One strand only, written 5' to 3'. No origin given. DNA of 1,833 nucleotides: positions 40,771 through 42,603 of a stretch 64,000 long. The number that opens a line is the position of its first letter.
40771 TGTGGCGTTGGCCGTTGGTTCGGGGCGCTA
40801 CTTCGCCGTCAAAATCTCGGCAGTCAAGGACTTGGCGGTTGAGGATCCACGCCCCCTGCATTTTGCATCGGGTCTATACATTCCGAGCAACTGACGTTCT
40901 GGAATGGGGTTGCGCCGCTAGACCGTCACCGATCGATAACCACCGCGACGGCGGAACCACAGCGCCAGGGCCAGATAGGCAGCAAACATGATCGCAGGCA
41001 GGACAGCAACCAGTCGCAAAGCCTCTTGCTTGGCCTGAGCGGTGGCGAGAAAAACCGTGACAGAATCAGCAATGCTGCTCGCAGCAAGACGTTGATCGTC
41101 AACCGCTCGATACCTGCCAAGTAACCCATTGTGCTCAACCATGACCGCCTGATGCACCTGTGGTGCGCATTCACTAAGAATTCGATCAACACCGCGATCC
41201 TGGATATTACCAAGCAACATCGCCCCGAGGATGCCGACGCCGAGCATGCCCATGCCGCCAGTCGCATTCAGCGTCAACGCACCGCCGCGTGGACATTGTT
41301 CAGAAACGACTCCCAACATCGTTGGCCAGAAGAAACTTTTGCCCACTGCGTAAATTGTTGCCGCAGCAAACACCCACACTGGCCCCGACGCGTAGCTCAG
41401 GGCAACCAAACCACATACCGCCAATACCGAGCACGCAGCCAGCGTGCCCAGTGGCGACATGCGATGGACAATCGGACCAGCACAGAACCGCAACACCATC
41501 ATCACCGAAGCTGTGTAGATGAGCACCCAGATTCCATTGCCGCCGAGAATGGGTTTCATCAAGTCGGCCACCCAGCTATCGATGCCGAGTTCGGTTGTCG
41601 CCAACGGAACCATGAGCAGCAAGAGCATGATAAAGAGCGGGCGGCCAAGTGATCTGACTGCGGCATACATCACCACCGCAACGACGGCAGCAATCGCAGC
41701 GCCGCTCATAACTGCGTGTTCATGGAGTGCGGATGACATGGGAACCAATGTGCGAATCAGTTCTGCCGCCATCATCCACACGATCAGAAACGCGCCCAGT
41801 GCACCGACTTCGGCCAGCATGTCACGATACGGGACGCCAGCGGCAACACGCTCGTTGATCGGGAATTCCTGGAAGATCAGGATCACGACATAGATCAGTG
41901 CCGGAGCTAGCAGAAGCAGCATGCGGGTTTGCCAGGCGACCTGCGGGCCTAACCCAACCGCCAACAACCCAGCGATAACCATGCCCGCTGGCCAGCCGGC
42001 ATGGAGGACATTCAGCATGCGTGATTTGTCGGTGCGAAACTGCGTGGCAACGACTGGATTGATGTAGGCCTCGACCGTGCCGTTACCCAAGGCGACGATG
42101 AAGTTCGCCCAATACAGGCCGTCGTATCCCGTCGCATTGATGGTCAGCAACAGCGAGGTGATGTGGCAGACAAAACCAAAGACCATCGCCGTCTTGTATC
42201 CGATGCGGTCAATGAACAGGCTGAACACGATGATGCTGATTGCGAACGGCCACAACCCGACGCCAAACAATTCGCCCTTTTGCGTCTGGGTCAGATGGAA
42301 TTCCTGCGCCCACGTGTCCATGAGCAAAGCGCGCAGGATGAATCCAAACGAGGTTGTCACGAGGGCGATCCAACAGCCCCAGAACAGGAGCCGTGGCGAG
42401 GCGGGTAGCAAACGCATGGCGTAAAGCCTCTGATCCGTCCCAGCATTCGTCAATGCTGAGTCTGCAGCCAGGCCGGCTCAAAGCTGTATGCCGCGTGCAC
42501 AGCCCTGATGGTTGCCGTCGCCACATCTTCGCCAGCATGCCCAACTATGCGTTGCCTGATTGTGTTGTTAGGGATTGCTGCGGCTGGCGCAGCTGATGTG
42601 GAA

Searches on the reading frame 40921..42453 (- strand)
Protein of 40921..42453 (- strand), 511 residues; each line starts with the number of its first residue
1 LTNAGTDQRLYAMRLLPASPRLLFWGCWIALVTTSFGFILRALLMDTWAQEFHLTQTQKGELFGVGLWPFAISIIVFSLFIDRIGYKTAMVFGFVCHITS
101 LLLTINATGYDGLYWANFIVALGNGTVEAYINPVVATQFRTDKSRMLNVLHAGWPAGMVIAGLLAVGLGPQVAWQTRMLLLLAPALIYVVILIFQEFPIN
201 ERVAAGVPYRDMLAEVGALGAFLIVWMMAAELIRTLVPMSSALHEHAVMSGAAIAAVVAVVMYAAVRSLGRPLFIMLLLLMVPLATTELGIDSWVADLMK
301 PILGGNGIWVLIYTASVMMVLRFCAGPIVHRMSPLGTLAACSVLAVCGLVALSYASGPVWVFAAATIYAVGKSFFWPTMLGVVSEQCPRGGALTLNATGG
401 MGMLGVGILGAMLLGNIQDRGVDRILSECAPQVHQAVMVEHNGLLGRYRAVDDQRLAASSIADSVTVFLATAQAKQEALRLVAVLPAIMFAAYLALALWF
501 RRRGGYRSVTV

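Call 89: search_protein_families(library=pfam, proteins=[window:40921-42453:-], max_evalue=0.0001)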
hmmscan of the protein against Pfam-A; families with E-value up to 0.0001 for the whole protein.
window:40921-42453:- (511 aa): 1 family
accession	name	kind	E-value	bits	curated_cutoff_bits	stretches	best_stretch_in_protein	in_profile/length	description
PF07690.21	MFS_1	-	1.1e-17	64.4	33.4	1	28-401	2-340/347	Major Facilitator Superfamily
